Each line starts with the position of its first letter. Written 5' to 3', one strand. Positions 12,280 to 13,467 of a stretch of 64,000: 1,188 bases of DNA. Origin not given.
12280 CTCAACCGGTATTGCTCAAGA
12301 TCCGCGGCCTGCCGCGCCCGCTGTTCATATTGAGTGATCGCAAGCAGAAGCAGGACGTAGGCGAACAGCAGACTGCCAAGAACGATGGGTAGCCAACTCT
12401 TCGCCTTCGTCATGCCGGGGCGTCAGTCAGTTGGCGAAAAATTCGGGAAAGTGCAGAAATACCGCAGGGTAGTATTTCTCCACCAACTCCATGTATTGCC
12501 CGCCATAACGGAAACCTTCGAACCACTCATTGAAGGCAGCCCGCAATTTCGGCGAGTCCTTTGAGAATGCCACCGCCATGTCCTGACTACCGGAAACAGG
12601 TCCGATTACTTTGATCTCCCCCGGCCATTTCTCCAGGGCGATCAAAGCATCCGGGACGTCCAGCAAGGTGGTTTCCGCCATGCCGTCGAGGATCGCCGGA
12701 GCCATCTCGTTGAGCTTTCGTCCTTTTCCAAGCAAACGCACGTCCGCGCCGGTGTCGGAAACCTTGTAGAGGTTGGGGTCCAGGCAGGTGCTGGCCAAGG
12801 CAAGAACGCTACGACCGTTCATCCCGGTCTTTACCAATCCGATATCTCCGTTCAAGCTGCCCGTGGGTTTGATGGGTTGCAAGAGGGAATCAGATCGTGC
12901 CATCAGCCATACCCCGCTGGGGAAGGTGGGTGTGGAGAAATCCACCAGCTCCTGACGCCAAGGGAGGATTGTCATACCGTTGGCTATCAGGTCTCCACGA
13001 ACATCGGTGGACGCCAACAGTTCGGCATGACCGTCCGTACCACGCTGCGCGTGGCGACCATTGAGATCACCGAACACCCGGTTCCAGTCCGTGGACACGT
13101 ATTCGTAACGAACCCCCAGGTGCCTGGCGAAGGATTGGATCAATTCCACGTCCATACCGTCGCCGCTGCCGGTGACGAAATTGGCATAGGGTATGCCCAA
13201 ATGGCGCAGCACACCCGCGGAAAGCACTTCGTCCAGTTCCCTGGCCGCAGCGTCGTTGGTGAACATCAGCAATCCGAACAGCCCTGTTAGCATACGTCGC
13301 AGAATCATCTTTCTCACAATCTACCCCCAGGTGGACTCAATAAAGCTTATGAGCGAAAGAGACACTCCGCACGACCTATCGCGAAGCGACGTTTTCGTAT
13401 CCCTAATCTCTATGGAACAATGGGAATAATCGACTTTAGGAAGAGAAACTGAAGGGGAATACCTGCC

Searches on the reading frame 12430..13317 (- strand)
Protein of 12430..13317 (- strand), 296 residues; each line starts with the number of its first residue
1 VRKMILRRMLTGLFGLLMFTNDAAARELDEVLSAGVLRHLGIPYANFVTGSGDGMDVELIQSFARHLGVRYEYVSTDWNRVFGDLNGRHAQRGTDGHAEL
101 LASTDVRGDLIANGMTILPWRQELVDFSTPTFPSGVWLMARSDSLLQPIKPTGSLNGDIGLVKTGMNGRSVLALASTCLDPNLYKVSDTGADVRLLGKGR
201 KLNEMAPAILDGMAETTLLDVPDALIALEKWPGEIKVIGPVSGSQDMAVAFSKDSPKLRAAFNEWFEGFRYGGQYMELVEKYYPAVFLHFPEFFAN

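Call 42: search_protein_families(library=pfam, proteins=[window:12430-13317:-], max_evalue=0.00001)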
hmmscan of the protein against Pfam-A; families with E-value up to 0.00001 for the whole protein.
window:12430-13317:- (296 aa): 1 family
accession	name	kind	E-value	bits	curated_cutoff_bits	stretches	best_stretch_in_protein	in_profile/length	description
PF00497.25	SBP_bac_3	-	2e-17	63.6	26.4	1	107-283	58-130/132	Bacterial extracellular solute-binding proteins, family 3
